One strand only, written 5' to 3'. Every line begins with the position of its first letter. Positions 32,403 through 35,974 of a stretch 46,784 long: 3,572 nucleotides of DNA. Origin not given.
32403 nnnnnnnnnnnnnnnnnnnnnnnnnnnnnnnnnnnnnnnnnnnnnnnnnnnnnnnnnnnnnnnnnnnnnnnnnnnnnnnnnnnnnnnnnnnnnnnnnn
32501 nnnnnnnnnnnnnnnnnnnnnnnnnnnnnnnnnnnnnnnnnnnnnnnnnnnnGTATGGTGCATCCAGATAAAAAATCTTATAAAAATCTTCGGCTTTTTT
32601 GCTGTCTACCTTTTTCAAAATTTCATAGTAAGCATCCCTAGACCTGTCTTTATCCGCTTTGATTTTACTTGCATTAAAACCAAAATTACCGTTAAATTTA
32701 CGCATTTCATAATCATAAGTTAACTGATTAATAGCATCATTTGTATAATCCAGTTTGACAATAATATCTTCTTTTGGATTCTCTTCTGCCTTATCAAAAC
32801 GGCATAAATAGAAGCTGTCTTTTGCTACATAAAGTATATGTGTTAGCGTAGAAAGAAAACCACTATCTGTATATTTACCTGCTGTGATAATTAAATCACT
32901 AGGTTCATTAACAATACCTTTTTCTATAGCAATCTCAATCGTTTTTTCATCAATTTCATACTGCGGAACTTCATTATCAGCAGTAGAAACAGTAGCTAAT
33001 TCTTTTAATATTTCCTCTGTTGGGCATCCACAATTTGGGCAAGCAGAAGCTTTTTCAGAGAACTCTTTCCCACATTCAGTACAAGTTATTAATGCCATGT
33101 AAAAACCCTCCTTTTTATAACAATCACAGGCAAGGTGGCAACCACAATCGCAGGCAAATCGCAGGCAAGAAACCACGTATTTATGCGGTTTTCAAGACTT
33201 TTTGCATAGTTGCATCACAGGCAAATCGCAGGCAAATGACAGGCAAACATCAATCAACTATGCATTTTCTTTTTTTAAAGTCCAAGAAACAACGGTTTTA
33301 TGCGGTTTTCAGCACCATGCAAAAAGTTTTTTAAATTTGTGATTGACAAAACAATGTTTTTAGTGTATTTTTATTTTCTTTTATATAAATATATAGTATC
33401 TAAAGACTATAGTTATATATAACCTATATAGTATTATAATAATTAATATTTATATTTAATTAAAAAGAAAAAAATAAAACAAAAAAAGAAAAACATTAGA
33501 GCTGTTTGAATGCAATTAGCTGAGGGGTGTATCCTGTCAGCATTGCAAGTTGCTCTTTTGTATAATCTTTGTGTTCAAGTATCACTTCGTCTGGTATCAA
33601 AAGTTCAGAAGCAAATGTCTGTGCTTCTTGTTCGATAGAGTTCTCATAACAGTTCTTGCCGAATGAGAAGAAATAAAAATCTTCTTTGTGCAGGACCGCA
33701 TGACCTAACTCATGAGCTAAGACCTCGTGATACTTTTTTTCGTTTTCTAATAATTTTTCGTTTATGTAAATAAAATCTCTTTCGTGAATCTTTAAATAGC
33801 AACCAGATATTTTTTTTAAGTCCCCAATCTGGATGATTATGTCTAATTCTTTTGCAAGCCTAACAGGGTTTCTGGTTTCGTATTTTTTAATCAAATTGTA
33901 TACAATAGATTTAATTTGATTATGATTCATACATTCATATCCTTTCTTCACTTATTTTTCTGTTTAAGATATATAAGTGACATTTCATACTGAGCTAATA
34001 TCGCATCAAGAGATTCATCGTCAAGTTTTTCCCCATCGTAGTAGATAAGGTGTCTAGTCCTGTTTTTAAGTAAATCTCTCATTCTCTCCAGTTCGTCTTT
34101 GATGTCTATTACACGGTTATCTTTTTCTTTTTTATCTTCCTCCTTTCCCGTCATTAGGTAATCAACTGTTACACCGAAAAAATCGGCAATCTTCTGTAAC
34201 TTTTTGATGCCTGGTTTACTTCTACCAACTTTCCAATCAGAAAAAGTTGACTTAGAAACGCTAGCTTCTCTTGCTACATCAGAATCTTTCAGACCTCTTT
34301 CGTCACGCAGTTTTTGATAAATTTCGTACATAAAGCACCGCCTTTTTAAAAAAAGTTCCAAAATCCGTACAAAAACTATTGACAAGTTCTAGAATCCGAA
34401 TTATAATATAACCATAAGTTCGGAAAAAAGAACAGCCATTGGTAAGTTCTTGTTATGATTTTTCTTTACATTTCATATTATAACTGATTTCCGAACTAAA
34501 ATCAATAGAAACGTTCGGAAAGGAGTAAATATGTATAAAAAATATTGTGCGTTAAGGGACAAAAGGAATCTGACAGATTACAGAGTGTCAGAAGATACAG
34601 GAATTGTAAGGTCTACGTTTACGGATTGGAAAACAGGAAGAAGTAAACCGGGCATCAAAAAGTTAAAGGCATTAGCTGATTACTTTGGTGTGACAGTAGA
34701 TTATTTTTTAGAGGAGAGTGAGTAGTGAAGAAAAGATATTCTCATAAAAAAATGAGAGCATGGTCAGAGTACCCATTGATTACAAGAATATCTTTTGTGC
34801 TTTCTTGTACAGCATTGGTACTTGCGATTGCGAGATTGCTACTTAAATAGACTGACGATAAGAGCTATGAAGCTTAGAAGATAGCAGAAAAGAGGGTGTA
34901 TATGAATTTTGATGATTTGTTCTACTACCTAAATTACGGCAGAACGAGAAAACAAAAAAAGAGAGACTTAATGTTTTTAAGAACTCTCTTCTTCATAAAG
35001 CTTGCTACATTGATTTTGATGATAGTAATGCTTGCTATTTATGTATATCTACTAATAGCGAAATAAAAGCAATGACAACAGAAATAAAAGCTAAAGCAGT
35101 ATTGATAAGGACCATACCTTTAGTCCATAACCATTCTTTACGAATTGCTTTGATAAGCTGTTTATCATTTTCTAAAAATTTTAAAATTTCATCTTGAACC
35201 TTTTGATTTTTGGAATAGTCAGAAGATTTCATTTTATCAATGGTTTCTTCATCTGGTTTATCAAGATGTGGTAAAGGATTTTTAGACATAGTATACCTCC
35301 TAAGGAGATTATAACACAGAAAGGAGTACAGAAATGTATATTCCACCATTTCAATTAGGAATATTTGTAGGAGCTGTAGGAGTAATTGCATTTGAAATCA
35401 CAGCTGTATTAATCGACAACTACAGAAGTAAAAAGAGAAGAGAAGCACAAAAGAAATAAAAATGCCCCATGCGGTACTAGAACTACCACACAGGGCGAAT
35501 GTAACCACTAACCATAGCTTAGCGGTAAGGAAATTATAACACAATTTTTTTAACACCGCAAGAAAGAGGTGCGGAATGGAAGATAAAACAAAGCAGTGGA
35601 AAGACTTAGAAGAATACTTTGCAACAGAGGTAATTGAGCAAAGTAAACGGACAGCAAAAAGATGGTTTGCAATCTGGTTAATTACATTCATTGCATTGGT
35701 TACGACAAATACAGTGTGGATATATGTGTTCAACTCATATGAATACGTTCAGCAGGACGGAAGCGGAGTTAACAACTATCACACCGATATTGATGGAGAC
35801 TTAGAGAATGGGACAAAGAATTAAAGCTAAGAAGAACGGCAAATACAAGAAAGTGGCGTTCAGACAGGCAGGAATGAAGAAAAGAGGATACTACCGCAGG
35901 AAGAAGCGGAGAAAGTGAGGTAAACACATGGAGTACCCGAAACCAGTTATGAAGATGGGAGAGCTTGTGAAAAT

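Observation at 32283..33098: Lone double zinc-ribbon protein in the classic moron / defence slot between integrase and repressor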

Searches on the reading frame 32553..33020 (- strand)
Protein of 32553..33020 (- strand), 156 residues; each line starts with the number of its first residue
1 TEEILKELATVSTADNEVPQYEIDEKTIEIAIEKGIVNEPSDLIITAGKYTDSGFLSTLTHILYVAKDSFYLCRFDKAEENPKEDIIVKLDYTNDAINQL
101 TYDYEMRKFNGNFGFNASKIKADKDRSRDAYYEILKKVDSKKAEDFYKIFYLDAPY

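Call 24: search_solved_structures(query=A1, max_evalue=10, show_alignments=2)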
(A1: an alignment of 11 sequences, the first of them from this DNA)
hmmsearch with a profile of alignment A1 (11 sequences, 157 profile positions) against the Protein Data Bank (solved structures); distinct sequences matched with E-value up to 10: 1.
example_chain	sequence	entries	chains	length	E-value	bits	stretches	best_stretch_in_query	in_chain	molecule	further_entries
2zdi_C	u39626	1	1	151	2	11.5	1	86-146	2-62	Prefoldin subunit alpha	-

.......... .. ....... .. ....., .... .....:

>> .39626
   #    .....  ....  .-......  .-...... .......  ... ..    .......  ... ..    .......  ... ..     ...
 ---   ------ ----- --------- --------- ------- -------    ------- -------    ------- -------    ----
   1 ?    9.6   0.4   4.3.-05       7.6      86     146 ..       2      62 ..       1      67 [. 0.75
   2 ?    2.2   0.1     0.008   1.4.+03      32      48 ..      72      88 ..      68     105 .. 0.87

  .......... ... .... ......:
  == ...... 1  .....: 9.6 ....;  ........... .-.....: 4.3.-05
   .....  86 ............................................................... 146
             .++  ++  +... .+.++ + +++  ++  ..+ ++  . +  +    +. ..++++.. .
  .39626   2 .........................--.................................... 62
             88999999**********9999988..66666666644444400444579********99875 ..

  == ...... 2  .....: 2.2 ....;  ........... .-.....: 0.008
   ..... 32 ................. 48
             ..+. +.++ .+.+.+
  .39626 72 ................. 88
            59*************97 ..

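Call 33: search_protein_representatives(alignment_id=A1)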
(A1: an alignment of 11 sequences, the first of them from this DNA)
Query: 11 sequences, 157 profile positions. Proteins with E-value up to 0.001 (for the whole library): 9; up to 1e-10: 3; up to 1e-30: 1. The best 9 are listed.
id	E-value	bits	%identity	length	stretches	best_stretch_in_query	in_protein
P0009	1.6e-59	216.6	-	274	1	1-157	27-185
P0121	5.2e-21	91.4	-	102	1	10-76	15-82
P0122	8.3e-13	64.8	-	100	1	105-157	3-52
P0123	3.4e-09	53.0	-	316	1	17-135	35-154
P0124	3.7e-08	49.6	-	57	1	104-153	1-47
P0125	5.0e-08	49.2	-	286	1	10-134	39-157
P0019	2.8e-06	43.5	-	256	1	1-52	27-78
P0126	3.6e-05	39.9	-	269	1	18-137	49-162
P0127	6.6e-05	39.1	-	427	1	18-151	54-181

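Call 47: search_protein_families(library=phrogs, proteins=[P0123], max_evalue=0.01)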
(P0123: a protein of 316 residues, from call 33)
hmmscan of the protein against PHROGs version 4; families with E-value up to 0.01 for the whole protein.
P0123 (316 aa): 10 families
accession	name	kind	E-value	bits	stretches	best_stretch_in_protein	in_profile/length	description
phrog_2546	-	unknown function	9.2e-41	141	2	166-316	28-180/180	-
phrog_3845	-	unknown function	1e-15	59.2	1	246-316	142-214/216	-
phrog_6837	-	unknown function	3.8e-07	31.4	1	247-313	60-129/134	-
phrog_24502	-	other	6.5e-07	30.5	1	245-313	100-173/177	zinc-finger domain protein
phrog_26927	-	unknown function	4.4e-05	24.3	1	191-240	6-55/94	-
phrog_9859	-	unknown function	5.8e-05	24.3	1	247-312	42-111/116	-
phrog_4852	-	unknown function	0.00011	22.9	1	2-55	15-69/194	-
phrog_2242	-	unknown function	0.00044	21.3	1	260-315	134-194/197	-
phrog_37018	-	unknown function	0.00087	20.5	1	258-312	93-151/157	-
phrog_35727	-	unknown function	0.0027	18.4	1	198-224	95-121/162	-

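Call 60: predict_structure(alignment_id=A6)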
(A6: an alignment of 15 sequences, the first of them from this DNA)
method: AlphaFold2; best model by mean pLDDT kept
length: 138 residues; sequences in the alignment: 15
mean_pLDDT: 91.4   pTM: 0.87
mean pLDDT of the five models: 91.4, 90.5, 90.1, 89.6, 87.7
residues with pLDDT >= 90: 106; 70-90: 25; 50-70: 6; < 50: 1
segments of 3 or more residues with pLDDT < 50: none
pLDDT, mean of each block of 10 residues (from residue 1): 86 96 96 76 96 95 91 97 93 95 92 97 93 74
secondary structure, 60 per line:
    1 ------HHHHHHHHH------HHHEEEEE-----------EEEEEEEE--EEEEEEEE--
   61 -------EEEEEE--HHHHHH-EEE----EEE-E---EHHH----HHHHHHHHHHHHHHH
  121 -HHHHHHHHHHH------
elements in order: H7-15 E25-29 E41-48 E51-58 E68-73 H76-81 E83-85 E90-92 H106-120 H122-132

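Call 63: fold_search(model_id=the predicted structure, library=pdb)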
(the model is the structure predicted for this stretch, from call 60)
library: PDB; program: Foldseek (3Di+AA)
matches with E <= 10: 369; with E <= 0.001: 0
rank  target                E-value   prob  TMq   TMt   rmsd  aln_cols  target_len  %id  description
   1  4exr                  2.1e-01  0.57  0.28  0.26   4.1        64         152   19  Crystal structure of a putative lipoprotein (CD1622) from Clostridium difficile 630 at 1.85 A resolution (released 2012-06-27)
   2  9eie_A                5.6e-01  0.10  0.24  0.21  14.2       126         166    7  Trypanosomatid-specific protein of unknown function (released 2025-02-26)
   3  6jm5_B                6.0e-01  0.28  0.40  0.45   8.7       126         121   15  Crystal structure of TBC1D23 C terminal domain (released 2019-10-16)
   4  7ui9_a                6.3e-01  0.06  0.21  0.09  12.9       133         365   14  Core Mediator-PICearly (Copy A) (released 2023-02-15)
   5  6jm5_A                6.7e-01  0.25  0.42  0.46   8.6       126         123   15  Crystal structure of TBC1D23 C terminal domain (released 2019-10-16)
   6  8qqf_A                7.2e-01  0.23  0.40  0.45   9.1       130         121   15  TBC1D23 PH domain complexed with STX16 TLY motif (released 2024-04-10)
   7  8qqf_C                7.6e-01  0.13  0.33  0.37  10.9       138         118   13  TBC1D23 PH domain complexed with STX16 TLY motif (released 2024-04-10)
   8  1kzg_C                8.6e-01  0.21  0.38  0.18  10.1       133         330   10  DbsCdc42(Y889F) (released 2002-03-20)
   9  6a27_A                8.6e-01  0.16  0.26  0.19   8.5        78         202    8  Crystal structure of PprA W183R mutant form 1 (released 2018-12-26)
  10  4xuu_C                8.6e-01  0.15  0.24  0.21   9.7        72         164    7  The hSac2 domain from human phosphoinositide phosphatase Sac2 (released 2015-02-25)
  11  2it9_D                9.1e-01  0.11  0.20  0.22   8.8        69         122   13  Crystal structure of a protein with unknown function from DUF155 family (YP_292156.1) from Prochlorococcus sp. NATL2A  (released 2006-11-28)
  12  1vav_A                9.7e-01  0.08  0.19  0.13   6.9        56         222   11  Crystal structure of alginate lyase PA1167 from Pseudomonas aeruginosa at 2.0 A resolution (released 2004-05-25)
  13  7ct1                  1.1e+00  0.16  0.36  0.22   8.0       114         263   14  Crystal structure of Snx27 FERM domain in complex with a DLF motif (released 2021-08-25)
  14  9uxh_F                1.1e+00  0.16  0.23  0.06  10.1        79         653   13  type II Lamassu, LmuACB with DNA (released 2026-03-25)
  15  6a27_B                1.2e+00  0.20  0.21  0.15   4.7        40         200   10  Crystal structure of PprA W183R mutant form 1 (released 2018-12-26)
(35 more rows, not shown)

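Call 69: search_protein_families(library=pfam, proteins=[P0126, P0125], max_evalue=5)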
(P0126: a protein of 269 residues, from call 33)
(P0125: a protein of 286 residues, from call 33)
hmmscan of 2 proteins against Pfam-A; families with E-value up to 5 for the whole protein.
P0126 (269 aa): 24 families
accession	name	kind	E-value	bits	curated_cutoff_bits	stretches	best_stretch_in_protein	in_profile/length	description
PF12773.13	DZR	-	0.00084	19.9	27.3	1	2-28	13-38/45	Double zinc ribbon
PF13248.11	Zn_ribbon_3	-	0.0021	17.9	27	2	16-24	18-26/26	zinc-ribbon domain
PF11682.14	Zn_ribbon_11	-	0.0025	17.8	24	1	4-24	8-28/37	Probable zinc-ribbon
PF13240.11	Zn_Ribbon_1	-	0.0037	17.5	25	1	4-24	2-23/23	zinc-ribbon domain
PF19733.4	DUF6223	-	0.016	16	27.4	1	217-253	52-88/98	Family of unknown function (DUF6223)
PF18912.6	DZR_2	-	0.029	14.6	27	1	2-25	22-47/56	Double zinc ribbon domain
PF07191.17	Zn_ribbon_6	-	0.048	14.1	25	1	3-27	18-42/67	Double zinc ribbon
PF13717.11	Zn_ribbon_4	-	0.065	13.6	30.3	1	251-268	19-36/36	zinc-ribbon domain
PF14354.12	Lar_restr_allev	-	0.076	13.7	28.6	1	214-265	6-33/58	Restriction alleviation protein Lar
PF14803.11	Zn_ribbon_Nudix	-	0.093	13.1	25.6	1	15-28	1-14/34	Nudix N-terminal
PF13920.12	zf-C3HC4_3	-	0.11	12.8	27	1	3-25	25-47/49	Zinc finger, C3HC4 type (RING finger)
PF01155.25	HypA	-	0.2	12.2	28.9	1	3-31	72-102/112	Hydrogenase/urease nickel incorporation, metallochaperone, hypA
PF13719.11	Zn_ribbon_5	-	0.2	11.9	29.3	0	17-29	5-17/37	zinc-ribbon domain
PF04828.22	GFA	-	0.25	11.9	24.3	1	14-35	71-92/115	Glutathione-dependent formaldehyde-activating enzyme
PF03119.21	DNA_ligase_ZBD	-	0.26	11.6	25.8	1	17-29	2-13/27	NAD-dependent DNA ligase C4 zinc finger domain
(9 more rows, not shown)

P0125 (286 aa): 10 families
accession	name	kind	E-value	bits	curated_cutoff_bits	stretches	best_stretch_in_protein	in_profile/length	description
PF13240.11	Zn_Ribbon_1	-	0.00079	19.6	25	1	3-23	2-23/23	zinc-ribbon domain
PF12773.13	DZR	-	0.0063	17.1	27.3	1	3-23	1-22/45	Double zinc ribbon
PF14803.11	Zn_ribbon_Nudix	-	0.039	14.3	25.6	1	14-37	1-24/34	Nudix N-terminal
PF01096.23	Zn_ribbon_TFIIS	-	0.14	12.4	21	1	273-285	27-39/39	Transcription factor S-II (TFIIS)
PF22356.1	MACPF_b-prism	-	0.18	12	26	1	71-110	39-75/150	MACPF/perforin-like, beta-prism domain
PF10601.15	zf-LITAF-like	-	0.47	11.1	23.8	1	223-283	7-65/70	LITAF-like zinc ribbon domain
PF13248.11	Zn_ribbon_3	-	0.9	9.6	27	1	3-22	5-25/26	zinc-ribbon domain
PF01155.25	HypA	-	1.7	9.2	28.9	0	2-24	72-97/112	Hydrogenase/urease nickel incorporation, metallochaperone, hypA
PF08274.17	Zn_Ribbon_YjdM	-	2.4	8.7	30.8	1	1-11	20-30/30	PhnA Zinc-Ribbon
PF07191.17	Zn_ribbon_6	-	2.9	8.4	25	1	2-23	18-39/67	Double zinc ribbon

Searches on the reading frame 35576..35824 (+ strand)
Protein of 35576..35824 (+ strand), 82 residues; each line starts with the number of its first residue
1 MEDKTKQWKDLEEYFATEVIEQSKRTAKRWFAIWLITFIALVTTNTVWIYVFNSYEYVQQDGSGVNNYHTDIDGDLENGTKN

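Call 84: search_protein_families(library=pfam, proteins=[window:35576-35824:+], max_evalue=0.05)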
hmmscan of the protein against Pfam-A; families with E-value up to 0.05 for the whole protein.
window:35576-35824:+ (82 aa): 1 family
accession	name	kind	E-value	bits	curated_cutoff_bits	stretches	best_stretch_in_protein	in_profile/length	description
PF19297.4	QcrA_N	-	0.018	14.9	27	1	23-69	48-93/222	QcrA subunit N-terminal region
